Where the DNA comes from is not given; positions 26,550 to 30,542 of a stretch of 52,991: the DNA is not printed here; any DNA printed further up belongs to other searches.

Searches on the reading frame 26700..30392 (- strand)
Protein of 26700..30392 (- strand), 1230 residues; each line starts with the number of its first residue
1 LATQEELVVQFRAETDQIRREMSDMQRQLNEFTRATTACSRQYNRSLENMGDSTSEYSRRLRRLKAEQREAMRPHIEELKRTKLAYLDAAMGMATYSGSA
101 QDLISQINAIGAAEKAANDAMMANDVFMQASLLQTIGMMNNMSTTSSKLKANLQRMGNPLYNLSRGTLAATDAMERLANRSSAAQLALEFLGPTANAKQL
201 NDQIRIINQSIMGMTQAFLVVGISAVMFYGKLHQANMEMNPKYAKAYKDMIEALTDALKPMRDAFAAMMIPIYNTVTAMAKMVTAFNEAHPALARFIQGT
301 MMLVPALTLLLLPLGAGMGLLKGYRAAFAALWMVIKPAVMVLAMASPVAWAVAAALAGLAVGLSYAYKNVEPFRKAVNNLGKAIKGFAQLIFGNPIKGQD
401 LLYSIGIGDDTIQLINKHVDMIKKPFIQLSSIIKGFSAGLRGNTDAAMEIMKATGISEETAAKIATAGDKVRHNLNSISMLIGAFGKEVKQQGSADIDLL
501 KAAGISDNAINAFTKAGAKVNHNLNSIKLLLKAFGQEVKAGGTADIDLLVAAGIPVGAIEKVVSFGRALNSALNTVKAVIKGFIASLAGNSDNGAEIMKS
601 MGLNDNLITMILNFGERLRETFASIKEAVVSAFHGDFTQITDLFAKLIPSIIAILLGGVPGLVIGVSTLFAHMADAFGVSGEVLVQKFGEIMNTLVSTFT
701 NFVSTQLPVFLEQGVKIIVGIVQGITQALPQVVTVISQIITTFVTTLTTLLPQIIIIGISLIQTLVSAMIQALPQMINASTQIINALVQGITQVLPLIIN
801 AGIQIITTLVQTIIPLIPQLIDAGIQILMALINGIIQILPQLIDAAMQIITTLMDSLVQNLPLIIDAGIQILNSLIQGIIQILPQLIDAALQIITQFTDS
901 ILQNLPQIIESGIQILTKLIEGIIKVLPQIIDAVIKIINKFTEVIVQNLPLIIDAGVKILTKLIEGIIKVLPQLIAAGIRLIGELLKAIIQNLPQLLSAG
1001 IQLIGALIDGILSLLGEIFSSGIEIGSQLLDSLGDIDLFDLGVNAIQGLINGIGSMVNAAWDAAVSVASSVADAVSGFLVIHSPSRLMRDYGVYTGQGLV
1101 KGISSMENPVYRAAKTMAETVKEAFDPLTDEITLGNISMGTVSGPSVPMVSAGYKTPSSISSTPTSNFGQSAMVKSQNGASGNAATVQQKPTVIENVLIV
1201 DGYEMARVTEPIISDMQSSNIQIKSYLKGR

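Call 61: search_protein_families(library=phrogs, proteins=[window:26700-30392:-], max_evalue=0.00001)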
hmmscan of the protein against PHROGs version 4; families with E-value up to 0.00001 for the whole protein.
window:26700-30392:- (1230 aa): 20 families
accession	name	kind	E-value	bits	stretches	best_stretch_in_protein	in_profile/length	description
phrog_5493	-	tail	6.7e-116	389.9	2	775-1190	663-1063/1102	tail length tape measure protein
phrog_58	-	tail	8.1e-80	270.7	1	1-1217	170-1055/1544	tail length tape measure protein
phrog_1204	-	tail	3.6e-73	248.2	3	99-875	352-955/1483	tail protein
phrog_4372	-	tail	4.3e-60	204.4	3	872-1126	1123-1365/1681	tail length tape measure protein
phrog_24198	-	unknown function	6.8e-48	164.9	4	817-939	4-126/350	-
phrog_1272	-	tail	3.4e-44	152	3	560-823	702-947/1606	tail length tape measure protein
phrog_305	-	tail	6.1e-35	122.1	2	710-1131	384-762/1001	tail length tape measure protein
phrog_4200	-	tail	7.3e-34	118.3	2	875-1129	380-622/732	tail length tape measure protein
phrog_28775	-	tail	4.8e-18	65.5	1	776-934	374-542/1303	tail length tape measure protein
phrog_1686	-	tail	2.8e-17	62.9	1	1008-1137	1018-1147/1224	tail length tape measure protein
phrog_5218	-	unknown function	6e-16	58.8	1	999-1144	1305-1437/1599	-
phrog_971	-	lysis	6.1e-15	55.9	2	117-392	289-563/1338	endolysin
phrog_5448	-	tail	8.7e-15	53.7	1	685-1154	1552-2042/3103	tail length tape measure protein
phrog_8462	-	tail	3.5e-12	46.9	1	889-1133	319-544/672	tail length tape measure protein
phrog_167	-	tail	6.1e-12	45.1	1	9-990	286-993/1555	tail length tape measure protein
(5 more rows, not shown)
